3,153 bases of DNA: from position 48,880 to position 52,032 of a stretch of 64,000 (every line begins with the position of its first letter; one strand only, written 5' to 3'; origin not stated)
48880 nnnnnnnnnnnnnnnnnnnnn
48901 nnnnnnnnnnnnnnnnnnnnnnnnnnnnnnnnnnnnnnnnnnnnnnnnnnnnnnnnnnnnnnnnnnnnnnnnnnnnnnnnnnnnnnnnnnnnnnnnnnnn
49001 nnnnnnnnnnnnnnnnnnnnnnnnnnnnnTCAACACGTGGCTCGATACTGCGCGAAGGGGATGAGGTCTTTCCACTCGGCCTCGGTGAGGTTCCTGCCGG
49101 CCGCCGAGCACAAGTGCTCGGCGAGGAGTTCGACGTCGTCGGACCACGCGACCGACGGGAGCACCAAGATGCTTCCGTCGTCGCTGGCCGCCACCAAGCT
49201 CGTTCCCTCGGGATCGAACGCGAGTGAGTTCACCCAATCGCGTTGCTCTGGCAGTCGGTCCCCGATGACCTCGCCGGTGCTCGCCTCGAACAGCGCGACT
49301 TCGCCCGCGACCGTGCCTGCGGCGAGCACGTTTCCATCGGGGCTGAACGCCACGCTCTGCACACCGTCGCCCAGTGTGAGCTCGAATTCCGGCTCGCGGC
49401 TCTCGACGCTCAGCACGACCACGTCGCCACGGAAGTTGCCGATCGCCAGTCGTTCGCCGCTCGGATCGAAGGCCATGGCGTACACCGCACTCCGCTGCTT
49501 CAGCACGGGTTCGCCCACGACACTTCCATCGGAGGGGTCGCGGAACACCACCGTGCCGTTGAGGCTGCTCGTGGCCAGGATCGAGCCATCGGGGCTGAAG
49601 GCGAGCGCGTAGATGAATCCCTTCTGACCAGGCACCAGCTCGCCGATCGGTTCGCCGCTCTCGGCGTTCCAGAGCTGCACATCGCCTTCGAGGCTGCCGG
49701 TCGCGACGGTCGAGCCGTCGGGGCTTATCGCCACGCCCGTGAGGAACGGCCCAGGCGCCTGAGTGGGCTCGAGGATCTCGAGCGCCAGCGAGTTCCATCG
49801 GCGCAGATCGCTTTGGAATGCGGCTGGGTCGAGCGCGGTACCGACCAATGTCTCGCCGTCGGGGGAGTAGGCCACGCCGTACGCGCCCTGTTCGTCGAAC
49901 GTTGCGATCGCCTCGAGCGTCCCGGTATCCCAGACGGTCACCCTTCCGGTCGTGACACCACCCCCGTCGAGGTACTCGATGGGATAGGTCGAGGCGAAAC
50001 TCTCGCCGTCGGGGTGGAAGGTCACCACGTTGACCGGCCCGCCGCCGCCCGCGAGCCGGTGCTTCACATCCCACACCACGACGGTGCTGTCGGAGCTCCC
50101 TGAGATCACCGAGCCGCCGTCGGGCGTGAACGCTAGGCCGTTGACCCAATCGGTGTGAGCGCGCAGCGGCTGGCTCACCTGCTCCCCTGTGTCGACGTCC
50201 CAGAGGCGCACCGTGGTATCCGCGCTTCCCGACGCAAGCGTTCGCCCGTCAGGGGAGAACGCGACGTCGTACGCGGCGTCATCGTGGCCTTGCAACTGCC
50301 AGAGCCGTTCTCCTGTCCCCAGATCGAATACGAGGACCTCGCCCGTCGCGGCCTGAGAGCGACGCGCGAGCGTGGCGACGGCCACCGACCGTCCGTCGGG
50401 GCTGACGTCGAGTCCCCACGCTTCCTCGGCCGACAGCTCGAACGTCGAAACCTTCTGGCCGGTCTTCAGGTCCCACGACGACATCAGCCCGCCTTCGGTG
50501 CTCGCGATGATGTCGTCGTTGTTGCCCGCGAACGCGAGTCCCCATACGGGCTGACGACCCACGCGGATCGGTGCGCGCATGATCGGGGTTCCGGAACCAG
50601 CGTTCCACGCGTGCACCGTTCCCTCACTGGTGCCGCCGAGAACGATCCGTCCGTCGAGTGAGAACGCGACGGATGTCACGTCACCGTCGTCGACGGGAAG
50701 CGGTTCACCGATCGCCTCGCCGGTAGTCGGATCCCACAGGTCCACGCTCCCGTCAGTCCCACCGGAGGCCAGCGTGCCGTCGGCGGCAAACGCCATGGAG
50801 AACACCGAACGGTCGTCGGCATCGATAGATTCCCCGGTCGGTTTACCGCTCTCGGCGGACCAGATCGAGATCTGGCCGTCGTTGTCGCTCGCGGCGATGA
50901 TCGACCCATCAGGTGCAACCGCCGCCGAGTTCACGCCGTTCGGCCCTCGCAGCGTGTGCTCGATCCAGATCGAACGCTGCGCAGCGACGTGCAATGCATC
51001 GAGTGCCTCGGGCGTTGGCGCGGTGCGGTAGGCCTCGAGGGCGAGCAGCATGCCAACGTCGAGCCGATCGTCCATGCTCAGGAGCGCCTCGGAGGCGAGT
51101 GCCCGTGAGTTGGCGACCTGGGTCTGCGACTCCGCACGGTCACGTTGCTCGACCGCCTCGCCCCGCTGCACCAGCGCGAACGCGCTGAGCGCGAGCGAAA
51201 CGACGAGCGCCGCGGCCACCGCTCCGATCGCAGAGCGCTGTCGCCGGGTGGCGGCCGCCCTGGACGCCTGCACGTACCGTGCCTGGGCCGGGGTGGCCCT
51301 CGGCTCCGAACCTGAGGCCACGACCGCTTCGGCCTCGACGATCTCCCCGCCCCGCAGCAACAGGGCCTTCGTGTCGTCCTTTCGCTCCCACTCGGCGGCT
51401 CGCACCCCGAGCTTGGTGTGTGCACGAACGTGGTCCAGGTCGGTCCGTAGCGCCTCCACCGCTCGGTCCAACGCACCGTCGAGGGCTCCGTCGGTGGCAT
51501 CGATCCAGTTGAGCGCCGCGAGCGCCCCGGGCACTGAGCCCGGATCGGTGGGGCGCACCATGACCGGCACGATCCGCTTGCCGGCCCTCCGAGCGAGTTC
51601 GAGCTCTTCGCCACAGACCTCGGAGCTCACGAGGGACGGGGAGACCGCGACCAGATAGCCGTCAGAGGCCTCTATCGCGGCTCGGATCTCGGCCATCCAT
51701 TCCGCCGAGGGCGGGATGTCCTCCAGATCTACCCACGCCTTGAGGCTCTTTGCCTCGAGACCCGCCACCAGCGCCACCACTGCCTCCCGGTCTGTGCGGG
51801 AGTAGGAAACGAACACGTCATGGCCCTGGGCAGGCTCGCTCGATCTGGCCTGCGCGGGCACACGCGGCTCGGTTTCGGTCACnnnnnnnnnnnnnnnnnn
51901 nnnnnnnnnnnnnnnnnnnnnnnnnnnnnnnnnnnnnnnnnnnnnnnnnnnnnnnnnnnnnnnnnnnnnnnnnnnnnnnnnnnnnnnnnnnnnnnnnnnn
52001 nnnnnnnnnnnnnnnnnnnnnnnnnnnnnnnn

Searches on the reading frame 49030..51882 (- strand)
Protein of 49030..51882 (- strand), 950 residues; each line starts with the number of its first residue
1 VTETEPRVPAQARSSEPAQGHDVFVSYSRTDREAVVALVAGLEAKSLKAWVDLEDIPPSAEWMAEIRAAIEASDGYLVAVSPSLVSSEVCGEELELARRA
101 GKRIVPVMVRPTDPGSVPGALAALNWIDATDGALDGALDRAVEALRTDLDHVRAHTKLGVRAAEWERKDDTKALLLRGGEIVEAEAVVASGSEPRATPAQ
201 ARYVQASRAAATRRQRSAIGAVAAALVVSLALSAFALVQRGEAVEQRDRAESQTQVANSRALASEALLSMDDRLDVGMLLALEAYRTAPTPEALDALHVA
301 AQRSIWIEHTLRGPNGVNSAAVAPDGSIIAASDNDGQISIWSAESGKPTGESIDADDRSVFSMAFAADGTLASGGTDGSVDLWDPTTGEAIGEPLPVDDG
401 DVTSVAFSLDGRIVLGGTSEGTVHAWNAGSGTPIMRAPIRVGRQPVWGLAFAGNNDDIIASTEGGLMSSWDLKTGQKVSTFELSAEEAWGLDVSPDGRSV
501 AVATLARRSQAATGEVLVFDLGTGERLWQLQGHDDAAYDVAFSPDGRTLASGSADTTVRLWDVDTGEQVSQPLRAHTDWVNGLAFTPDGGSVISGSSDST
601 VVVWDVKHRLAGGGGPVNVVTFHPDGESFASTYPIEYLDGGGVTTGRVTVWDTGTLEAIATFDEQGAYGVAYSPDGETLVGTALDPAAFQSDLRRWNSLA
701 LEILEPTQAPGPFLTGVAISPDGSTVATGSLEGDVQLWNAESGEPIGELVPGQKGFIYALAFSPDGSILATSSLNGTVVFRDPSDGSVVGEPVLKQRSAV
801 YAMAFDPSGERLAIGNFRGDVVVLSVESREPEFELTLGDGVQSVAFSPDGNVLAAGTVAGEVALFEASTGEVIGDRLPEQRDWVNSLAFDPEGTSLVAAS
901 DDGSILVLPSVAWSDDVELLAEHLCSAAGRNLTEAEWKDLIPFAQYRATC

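Call 84: search_protein_families(library=padloc, proteins=[window:49030-51882:-], max_evalue=0.001)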
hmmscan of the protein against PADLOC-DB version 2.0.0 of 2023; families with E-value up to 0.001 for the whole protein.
window:49030-51882:- (950 aa): 6 families
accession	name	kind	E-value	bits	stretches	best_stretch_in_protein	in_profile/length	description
PDLC02919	HEAT-ARM_XIII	-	1.1e-25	87.3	2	458-609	100-240/1972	-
PDLC02012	SAVED5--SAVED_TIR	-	2.6e-10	38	1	21-96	14-90/404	-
PDLC02421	Aga_TIR-PNTD1-PNTD2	-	1.9e-06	25.2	1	22-175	5-159/430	Class I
PDLC05062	PDC-S66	-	4.2e-05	21.1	1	9-93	137-222/282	-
PDLC02403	Aga_TIR-PNTD1-PNTD2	-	4.9e-05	20.6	1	41-218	24-197/443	Class I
PDLC00434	ThsB1|ThsB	-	0.00023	18.4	1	22-107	140-226/396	TIR-like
